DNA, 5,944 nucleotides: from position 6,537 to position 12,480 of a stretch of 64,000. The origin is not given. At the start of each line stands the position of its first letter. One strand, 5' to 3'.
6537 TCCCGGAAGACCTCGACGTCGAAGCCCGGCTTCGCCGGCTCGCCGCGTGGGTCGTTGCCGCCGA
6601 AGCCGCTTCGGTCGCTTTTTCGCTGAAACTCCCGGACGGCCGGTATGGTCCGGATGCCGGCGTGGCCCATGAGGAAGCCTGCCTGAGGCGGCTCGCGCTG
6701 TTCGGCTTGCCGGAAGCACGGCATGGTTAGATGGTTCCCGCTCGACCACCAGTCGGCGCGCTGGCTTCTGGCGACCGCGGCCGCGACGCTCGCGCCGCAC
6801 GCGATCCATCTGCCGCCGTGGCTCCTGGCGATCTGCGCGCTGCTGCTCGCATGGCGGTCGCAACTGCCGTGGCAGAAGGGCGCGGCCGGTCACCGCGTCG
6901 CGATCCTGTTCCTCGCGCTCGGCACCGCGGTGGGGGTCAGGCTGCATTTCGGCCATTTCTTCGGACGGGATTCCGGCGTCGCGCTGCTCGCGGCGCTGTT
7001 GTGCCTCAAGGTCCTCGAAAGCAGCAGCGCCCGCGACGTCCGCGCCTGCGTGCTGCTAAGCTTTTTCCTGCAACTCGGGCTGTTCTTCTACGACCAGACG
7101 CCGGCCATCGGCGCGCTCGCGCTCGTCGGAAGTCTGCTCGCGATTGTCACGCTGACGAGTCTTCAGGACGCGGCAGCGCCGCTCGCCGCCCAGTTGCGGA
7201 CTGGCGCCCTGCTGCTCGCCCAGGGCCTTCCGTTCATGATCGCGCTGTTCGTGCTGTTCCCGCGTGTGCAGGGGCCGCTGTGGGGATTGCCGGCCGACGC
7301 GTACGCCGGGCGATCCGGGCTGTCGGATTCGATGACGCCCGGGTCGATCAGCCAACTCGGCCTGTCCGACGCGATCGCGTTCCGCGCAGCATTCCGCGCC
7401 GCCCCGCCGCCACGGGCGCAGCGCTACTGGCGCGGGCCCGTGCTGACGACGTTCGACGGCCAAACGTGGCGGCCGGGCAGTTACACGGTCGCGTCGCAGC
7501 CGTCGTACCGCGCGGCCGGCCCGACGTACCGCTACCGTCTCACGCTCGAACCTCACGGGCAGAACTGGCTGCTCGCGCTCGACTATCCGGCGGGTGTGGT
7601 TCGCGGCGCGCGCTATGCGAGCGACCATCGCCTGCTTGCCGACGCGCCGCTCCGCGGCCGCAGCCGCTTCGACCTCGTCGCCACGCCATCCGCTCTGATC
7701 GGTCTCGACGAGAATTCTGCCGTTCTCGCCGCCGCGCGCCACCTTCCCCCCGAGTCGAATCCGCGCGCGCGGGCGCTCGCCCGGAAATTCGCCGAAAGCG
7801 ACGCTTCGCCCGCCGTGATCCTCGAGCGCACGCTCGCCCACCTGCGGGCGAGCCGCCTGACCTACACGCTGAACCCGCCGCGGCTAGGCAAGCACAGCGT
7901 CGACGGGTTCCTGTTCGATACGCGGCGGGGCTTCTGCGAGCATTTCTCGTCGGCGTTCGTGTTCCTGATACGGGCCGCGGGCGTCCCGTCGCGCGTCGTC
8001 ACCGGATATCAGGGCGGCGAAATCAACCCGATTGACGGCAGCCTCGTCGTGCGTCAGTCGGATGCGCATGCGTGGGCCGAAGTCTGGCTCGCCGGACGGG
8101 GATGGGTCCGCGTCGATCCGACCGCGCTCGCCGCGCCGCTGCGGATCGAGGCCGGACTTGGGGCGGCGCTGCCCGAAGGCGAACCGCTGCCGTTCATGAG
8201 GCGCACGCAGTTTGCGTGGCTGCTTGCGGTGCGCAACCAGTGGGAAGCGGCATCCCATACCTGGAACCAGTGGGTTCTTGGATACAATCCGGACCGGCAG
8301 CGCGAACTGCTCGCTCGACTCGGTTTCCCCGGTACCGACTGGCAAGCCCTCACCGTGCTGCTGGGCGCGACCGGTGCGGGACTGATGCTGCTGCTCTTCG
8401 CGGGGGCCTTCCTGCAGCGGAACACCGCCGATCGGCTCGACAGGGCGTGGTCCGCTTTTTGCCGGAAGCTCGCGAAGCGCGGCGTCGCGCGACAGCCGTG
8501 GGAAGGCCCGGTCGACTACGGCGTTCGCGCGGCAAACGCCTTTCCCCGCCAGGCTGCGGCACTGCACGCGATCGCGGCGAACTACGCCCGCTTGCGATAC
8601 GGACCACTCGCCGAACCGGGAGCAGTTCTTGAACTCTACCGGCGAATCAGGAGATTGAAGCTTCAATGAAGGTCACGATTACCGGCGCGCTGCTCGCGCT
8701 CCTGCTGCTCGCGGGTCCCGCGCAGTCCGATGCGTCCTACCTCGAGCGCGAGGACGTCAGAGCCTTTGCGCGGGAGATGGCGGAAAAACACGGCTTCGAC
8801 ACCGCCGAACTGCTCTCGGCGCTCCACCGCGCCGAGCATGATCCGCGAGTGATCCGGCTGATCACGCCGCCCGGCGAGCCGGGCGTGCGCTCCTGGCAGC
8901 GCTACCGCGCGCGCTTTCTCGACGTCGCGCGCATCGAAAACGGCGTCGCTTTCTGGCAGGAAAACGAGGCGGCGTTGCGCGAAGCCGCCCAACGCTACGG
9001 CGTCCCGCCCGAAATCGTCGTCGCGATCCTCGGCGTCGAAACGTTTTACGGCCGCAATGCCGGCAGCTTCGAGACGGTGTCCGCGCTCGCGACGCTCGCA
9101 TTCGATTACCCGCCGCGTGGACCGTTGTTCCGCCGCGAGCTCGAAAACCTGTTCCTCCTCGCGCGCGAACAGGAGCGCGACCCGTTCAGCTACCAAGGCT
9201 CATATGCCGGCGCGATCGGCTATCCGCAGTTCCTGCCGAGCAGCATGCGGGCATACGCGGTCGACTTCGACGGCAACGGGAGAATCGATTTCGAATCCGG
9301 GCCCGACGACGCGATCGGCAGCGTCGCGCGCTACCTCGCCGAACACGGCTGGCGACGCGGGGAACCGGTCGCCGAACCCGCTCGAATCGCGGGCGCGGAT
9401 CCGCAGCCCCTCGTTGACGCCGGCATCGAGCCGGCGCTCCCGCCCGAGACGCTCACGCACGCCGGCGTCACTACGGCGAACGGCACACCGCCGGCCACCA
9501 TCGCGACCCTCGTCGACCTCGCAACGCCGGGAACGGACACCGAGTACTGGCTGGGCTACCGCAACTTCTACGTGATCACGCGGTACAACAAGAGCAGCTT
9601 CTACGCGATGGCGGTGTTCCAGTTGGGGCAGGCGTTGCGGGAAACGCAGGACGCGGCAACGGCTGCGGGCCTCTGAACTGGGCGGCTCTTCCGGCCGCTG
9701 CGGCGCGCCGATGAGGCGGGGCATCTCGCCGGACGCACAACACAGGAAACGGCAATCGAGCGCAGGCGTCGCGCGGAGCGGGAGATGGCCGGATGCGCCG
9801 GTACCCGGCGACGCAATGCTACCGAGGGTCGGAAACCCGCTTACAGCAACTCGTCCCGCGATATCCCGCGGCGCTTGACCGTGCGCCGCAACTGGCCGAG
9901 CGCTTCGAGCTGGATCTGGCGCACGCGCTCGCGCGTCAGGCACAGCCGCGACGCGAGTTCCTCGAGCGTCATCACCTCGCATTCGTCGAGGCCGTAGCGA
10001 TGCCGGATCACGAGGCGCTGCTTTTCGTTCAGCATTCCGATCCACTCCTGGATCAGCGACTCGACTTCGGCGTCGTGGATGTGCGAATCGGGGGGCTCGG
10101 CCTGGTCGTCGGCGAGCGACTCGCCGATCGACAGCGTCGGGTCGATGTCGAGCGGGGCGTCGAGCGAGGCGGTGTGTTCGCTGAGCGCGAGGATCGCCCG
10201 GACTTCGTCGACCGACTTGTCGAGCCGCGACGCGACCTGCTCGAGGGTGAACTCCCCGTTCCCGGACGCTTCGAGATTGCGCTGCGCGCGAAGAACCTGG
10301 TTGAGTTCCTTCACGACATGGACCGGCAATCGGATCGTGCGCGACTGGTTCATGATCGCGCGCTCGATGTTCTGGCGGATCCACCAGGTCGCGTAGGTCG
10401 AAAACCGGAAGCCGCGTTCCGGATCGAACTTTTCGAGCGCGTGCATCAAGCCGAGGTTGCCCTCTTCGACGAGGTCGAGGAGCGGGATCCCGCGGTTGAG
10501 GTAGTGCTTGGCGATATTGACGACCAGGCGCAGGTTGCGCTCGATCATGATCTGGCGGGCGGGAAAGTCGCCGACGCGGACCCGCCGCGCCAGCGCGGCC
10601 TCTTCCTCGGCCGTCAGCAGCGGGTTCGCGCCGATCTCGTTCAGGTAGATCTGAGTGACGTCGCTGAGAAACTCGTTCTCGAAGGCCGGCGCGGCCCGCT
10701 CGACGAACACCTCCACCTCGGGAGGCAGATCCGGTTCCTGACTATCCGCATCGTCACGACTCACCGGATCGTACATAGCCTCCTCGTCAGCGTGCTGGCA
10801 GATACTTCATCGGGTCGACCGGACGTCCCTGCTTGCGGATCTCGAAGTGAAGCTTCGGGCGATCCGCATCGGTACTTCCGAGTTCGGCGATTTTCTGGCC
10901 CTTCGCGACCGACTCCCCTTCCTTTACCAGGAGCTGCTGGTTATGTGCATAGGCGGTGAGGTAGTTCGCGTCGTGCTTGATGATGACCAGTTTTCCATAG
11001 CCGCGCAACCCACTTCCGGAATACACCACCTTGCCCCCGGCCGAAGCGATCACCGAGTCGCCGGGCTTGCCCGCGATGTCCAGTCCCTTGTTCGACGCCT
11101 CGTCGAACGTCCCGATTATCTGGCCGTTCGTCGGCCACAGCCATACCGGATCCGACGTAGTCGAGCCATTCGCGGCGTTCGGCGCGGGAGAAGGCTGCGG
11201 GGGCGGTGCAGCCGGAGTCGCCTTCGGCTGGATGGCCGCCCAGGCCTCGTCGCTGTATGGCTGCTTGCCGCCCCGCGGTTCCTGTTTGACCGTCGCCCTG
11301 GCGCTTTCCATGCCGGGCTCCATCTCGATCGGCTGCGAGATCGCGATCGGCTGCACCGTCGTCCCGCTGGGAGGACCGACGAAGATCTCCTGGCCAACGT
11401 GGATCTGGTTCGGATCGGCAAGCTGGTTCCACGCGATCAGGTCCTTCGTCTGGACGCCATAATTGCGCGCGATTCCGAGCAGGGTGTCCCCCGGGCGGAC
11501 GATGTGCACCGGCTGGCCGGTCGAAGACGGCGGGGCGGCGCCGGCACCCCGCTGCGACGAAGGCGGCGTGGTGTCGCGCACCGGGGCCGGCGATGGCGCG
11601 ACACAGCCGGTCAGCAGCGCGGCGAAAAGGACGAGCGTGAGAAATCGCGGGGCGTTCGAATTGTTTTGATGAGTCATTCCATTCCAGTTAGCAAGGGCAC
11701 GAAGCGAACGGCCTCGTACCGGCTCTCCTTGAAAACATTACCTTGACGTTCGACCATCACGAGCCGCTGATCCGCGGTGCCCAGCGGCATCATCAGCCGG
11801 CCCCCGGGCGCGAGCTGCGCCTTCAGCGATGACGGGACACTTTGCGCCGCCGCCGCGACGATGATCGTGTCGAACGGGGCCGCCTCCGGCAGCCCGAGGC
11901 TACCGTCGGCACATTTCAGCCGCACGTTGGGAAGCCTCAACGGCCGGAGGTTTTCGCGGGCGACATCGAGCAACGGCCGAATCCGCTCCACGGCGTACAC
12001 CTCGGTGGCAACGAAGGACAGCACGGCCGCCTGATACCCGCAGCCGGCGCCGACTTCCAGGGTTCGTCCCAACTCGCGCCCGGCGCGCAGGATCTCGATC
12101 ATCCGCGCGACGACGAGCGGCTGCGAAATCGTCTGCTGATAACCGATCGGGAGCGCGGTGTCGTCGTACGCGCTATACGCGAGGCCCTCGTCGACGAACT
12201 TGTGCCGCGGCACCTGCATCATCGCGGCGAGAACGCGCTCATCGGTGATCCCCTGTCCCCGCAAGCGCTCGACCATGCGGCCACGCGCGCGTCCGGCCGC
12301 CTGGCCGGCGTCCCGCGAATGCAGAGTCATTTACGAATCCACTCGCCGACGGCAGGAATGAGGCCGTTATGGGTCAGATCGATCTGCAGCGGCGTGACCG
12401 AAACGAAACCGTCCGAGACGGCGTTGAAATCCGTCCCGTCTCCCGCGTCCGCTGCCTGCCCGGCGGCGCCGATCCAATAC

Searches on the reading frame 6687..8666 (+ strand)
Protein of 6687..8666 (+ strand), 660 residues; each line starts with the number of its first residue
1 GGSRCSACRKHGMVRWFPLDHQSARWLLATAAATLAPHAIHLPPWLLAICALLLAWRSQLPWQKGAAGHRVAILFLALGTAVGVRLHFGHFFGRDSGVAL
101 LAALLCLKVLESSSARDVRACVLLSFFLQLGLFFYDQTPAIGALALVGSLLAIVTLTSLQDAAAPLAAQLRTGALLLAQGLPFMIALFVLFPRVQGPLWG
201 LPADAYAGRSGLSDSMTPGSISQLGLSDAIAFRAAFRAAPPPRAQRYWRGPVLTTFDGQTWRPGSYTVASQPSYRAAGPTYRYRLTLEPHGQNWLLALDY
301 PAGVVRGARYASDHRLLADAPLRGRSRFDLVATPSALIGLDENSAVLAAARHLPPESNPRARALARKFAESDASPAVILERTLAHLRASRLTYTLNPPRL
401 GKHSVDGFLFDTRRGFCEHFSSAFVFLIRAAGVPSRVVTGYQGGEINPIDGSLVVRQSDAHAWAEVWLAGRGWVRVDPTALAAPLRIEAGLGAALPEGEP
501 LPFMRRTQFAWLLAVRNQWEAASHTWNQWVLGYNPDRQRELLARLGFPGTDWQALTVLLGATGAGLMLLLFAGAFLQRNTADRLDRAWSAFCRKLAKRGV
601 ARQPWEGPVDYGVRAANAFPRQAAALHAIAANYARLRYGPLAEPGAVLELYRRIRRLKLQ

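Call 47: search_protein_families(library=pfam, proteins=[window:6687-8666:+], max_evalue=0.001)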
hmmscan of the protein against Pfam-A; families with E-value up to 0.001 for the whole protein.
window:6687-8666:+ (660 aa): 3 families
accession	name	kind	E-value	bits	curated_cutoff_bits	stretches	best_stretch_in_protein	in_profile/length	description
PF11992.13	TgpA_N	-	4.2e-69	233.5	30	1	26-335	1-329/333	TgpA N-terminal domain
PF01841.26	Transglut_core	-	5.3e-25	88.2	23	1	363-478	2-108/108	Transglutaminase-like superfamily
PF13559.11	DUF4129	-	9.6e-11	42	24.8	1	587-641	1-54/69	Domain of unknown function (DUF4129)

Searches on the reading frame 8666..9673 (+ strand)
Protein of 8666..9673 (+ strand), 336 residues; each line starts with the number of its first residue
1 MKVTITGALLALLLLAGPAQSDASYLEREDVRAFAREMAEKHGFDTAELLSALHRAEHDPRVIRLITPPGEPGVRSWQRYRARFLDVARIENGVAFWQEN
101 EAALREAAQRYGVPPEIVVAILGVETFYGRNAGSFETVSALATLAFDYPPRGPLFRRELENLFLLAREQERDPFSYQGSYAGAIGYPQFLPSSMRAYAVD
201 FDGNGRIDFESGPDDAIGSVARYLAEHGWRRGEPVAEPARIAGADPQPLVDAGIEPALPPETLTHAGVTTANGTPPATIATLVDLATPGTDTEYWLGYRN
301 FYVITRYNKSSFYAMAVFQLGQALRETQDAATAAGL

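Call 13: search_protein_families(library=pfam, proteins=[window:8666-9673:+], max_evalue=0.01)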
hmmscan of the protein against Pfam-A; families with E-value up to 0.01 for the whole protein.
window:8666-9673:+ (336 aa): 1 family
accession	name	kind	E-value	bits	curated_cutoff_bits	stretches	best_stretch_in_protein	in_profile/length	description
PF13406.11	SLT_2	-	2.3e-95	319.6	24.3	1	29-322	4-292/292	Transglycosylase SLT domain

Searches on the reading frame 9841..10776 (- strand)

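Call 13: search_protein_families(library=pfam, proteins=[window:9841-10776:-], max_evalue=0.01)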
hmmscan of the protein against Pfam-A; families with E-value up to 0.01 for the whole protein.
window:9841-10776:- (311 aa): 5 families
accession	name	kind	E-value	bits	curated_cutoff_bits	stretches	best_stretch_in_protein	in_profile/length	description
PF04542.20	Sigma70_r2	-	1.7e-22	79.4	24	1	77-147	1-71/71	Sigma-70 region 2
PF04539.22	Sigma70_r3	-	1.5e-14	54.2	25.3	1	157-230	2-75/78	Sigma-70 region 3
PF04545.22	Sigma70_r4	-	3e-14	52.7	24.1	1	246-297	2-49/50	Sigma-70, region 4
PF00140.25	Sigma70_r1_2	-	3.4e-14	52.9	22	1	39-71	1-33/34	Sigma-70 factor, region 1.2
PF21531.3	Rv2175c_wHTH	-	0.0099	16.3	27.1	0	265-288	12-35/57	DNA-binding protein Rv2175c, wHTH domain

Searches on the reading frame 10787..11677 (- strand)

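Call 13: search_protein_families(library=pfam, proteins=[window:10787-11677:-], max_evalue=0.01)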
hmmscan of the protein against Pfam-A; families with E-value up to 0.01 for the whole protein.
window:10787-11677:- (296 aa): 2 families
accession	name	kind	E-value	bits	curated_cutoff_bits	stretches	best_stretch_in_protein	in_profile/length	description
PF01551.29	Peptidase_M23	-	3.8e-32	110.8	28.7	1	196-289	3-96/96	Peptidase family M23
PF01476.26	LysM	-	1.3e-13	51.1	20.9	1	58-100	1-42/43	LysM domain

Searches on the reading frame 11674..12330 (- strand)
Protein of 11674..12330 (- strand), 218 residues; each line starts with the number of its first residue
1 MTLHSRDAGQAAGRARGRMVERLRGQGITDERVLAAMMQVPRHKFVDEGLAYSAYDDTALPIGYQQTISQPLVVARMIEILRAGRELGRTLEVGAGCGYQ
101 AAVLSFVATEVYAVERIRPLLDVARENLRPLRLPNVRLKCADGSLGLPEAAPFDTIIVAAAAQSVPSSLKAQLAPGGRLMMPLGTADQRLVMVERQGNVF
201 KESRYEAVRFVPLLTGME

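Call 13: search_protein_families(library=pfam, proteins=[window:11674-12330:-], max_evalue=0.01)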
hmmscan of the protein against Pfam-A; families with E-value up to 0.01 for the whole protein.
window:11674-12330:- (218 aa): 4 families
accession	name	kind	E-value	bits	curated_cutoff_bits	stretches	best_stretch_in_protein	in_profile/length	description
PF01135.25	PCMT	-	7e-57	193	20.3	1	18-215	5-207/210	Protein-L-isoaspartate(D-aspartate) O-methyltransferase (PCMT)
PF13649.12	Methyltransf_25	-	3e-05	25.1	27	1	91-166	2-78/97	Methyltransferase domain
PF08241.18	Methyltransf_11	-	6.2e-05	24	21.2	1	91-167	1-75/95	Methyltransferase domain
PF13847.12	Methyltransf_31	-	0.00012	22.3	27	1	89-181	6-109/145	Methyltransferase domain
